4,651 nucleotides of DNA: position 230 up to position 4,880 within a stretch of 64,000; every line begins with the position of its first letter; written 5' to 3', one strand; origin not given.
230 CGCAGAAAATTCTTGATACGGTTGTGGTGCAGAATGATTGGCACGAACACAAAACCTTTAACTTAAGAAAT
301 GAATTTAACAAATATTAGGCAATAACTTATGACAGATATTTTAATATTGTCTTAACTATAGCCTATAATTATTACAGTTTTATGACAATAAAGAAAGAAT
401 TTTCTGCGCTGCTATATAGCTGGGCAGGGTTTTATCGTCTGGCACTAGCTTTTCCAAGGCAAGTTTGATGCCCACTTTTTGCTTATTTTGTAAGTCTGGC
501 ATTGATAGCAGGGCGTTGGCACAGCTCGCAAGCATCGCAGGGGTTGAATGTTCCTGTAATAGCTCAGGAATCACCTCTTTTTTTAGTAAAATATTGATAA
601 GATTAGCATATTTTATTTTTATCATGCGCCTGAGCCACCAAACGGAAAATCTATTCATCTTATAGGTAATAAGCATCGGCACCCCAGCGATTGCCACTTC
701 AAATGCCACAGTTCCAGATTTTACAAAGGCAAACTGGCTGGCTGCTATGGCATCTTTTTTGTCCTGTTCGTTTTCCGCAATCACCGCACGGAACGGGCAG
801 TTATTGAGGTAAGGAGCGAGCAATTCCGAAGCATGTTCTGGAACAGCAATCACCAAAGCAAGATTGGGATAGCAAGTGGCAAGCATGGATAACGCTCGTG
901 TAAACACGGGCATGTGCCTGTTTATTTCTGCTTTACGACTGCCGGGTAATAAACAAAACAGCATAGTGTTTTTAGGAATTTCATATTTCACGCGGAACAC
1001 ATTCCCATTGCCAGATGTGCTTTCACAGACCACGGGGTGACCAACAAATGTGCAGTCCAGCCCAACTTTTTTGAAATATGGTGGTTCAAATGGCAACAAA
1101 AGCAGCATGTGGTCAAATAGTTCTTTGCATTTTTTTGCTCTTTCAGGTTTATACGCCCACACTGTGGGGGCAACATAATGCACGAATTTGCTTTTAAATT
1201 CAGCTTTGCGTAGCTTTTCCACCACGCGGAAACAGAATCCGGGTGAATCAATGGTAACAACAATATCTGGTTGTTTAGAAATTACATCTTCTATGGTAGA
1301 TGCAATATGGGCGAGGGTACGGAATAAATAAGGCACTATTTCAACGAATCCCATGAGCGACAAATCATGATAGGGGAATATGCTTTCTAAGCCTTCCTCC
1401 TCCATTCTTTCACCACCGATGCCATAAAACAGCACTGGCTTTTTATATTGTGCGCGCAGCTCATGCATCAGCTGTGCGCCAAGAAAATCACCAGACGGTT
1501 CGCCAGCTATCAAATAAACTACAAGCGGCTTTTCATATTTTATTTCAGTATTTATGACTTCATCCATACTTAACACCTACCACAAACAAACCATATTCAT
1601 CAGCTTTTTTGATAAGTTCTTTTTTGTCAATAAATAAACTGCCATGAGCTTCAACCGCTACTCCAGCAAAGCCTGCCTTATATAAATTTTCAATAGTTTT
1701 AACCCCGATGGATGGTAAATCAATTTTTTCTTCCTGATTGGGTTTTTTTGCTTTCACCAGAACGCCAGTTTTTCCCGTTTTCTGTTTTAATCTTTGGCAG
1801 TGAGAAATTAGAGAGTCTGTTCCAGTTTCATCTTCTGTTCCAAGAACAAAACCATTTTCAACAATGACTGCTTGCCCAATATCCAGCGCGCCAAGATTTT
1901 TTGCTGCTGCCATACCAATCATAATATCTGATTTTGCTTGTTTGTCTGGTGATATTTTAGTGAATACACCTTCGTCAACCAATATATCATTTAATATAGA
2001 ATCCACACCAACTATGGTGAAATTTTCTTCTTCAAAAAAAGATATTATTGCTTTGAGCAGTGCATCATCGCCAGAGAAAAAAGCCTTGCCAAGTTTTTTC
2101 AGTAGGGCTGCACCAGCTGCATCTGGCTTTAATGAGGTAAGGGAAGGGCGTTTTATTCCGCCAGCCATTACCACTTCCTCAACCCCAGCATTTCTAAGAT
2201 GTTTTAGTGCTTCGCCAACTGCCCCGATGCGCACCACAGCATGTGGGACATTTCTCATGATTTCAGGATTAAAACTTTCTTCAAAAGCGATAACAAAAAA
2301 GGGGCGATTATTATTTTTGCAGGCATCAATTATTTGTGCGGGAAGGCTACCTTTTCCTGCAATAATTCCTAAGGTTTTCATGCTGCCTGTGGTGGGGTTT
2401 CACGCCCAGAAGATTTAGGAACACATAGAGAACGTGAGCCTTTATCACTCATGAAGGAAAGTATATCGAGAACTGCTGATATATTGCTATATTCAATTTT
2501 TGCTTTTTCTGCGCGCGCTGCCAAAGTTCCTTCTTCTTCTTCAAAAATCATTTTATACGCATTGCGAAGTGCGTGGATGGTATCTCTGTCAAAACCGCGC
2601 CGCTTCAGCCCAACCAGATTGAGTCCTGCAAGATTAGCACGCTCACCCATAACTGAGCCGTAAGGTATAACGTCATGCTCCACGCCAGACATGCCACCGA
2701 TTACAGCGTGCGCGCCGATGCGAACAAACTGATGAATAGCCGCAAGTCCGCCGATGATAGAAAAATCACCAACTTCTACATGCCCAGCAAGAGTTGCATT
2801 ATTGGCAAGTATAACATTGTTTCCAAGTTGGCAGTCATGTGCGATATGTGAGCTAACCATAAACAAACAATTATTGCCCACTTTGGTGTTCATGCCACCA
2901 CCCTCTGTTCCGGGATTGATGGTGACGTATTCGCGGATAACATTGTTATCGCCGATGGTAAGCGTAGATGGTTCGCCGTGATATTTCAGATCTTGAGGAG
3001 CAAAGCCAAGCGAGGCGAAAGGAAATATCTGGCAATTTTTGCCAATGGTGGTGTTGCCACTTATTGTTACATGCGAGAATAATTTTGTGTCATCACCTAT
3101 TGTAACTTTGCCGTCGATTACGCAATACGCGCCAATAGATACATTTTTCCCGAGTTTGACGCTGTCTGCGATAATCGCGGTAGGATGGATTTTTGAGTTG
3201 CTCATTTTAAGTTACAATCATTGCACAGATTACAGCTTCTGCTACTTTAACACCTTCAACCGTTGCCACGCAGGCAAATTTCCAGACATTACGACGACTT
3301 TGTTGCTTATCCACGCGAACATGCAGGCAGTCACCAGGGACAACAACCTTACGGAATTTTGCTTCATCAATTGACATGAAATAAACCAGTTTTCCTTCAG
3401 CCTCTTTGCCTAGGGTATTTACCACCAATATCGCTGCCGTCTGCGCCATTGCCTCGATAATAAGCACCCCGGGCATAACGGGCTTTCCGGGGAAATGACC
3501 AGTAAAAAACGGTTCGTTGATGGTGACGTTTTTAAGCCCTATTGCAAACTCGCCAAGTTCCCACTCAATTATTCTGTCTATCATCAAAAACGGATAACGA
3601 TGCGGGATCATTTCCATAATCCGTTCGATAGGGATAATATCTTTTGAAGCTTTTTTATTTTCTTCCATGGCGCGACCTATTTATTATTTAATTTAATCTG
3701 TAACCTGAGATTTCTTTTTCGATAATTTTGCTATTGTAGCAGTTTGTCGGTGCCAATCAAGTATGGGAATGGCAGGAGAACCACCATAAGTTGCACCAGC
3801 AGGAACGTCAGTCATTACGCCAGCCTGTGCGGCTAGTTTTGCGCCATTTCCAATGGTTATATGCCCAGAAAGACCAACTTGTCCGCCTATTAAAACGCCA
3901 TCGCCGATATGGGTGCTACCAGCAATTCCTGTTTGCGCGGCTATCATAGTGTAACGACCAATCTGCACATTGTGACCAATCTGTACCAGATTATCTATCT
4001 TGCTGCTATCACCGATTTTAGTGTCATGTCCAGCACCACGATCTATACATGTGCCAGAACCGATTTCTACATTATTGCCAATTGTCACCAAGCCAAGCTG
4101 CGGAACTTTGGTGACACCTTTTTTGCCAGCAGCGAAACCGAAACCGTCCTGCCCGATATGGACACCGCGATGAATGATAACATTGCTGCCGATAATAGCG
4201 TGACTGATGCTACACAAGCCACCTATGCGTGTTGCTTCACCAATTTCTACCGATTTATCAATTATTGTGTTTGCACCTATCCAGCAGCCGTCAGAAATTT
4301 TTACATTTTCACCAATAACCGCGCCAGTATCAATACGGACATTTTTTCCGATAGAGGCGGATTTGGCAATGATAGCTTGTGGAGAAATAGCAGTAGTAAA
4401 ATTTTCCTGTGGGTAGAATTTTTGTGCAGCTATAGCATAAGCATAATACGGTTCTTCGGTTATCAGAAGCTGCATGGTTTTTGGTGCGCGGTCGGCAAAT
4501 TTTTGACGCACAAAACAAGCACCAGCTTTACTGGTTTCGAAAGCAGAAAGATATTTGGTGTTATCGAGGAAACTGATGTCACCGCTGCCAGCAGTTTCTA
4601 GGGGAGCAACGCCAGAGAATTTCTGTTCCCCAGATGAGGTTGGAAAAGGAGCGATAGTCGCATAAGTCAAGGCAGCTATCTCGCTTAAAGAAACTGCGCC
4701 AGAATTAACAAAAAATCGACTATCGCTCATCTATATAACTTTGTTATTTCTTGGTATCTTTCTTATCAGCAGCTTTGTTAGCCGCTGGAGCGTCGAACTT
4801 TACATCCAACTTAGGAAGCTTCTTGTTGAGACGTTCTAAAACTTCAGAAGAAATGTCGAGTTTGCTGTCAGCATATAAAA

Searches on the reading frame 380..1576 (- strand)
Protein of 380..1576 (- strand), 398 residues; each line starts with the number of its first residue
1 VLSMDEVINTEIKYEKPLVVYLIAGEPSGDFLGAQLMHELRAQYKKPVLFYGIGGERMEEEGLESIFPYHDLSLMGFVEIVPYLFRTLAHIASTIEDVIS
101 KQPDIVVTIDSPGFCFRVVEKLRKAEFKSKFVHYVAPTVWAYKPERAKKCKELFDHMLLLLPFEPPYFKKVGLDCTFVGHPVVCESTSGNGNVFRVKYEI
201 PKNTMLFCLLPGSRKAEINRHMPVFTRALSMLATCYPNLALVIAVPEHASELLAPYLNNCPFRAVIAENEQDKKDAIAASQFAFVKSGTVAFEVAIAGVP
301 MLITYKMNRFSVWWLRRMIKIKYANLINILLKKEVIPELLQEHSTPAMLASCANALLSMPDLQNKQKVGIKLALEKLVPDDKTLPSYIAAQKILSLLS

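Call 8: search_protein_families(library=pfam, proteins=[window:380-1576:-], max_evalue=0.001)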
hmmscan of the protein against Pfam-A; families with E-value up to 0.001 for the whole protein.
window:380-1576:- (398 aa): 1 family
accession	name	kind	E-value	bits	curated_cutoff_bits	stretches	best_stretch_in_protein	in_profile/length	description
PF02684.21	LpxB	-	1.4e-100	337.3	22.6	1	20-389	1-371/374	Lipid-A-disaccharide synthetase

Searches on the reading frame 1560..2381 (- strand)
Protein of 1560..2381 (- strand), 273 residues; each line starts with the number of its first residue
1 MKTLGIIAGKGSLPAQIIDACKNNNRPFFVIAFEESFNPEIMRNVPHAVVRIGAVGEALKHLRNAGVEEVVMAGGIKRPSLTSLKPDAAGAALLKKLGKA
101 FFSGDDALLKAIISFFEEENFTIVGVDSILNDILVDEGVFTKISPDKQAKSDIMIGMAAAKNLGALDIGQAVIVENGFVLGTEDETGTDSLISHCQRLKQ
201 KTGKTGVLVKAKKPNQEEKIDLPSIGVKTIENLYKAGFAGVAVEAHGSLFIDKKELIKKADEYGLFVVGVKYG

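Call 8: search_protein_families(library=pfam, proteins=[window:1560-2381:-], max_evalue=0.001)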
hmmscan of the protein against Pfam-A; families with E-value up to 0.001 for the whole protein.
window:1560-2381:- (273 aa): 3 families
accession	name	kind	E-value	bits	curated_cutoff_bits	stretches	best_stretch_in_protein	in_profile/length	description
PF06230.17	LpxI_C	-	9.3e-42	142.4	25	1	137-268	2-131/131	LpxI C-terminal domain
PF17930.7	LpxI_N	-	3e-34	118.2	25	1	4-132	2-128/129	LpxI N-terminal domain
PF07905.16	PucR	-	0.00015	22.5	33.5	0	227-270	60-101/118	Purine catabolism regulatory protein-like family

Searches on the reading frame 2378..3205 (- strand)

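Call 8: search_protein_families(library=pfam, proteins=[window:2378-3205:-], max_evalue=0.001)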
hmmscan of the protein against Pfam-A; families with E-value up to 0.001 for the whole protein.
window:2378-3205:- (275 aa): 5 families
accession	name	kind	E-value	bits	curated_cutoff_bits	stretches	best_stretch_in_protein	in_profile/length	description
PF00132.30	Hexapep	-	1.4e-30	104.2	27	4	106-141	1-36/36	Bacterial transferase hexapeptide (six repeats)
PF13720.11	Acetyltransf_11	-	1.4e-19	70.7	24.5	1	178-260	1-81/82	Udp N-acetylglucosamine O-acyltransferase; Domain 2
PF25084.1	LbH_EIF2B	-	1.8e-10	41.2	54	1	20-60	8-47/105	EIF2B subunit epsilon LbH domain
PF25087.1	GMPPB_C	-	0.00026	21.1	39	0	3-38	4-39/110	GMPPB C-terminal domain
PF21711.3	DCTN5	-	0.00097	19.3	40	0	9-53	101-145/182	Dynactin subunit 5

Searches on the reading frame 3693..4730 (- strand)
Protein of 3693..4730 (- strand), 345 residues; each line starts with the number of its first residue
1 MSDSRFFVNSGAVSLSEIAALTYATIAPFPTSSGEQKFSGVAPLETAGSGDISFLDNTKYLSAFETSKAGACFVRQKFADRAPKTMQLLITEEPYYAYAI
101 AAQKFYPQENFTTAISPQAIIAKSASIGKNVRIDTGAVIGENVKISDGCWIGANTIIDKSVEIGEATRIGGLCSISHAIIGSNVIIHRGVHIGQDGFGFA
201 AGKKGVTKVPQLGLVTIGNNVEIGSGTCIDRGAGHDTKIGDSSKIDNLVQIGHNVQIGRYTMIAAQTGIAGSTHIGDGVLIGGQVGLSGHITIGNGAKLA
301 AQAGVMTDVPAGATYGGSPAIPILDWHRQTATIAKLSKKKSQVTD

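Call 8: search_protein_families(library=pfam, proteins=[window:3693-4730:-], max_evalue=0.001)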
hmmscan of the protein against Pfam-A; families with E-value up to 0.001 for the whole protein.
window:3693-4730:- (345 aa): 7 families
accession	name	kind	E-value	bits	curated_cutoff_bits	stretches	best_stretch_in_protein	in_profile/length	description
PF00132.30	Hexapep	-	1.8e-29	100.6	27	4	236-271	1-36/36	Bacterial transferase hexapeptide (six repeats)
PF04613.19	LpxD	-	3.3e-22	78.5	30.8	1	38-103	4-69/70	UDP-3-O-[3-hydroxymyristoyl] glucosamine N-acyltransferase, LpxD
PF25084.1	LbH_EIF2B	-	1.6e-13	51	54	1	119-194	10-89/105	EIF2B subunit epsilon LbH domain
PF14602.12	Hexapep_2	-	4.4e-08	33.1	27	0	143-165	2-22/34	Hexapeptide repeat of succinyl-transferase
PF24894.1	Hexapep_GlmU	-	2.6e-06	27.9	23.3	0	157-195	49-86/104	GlmU-like, C-terminal hexapeptide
PF25247.1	LbH_GLGC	-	6.6e-05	23.3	27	0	118-141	84-107/135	GLGC left-handed parallel beta-helix domain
PF25087.1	GMPPB_C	-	0.00099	19.2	39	0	117-148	9-86/110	GMPPB C-terminal domain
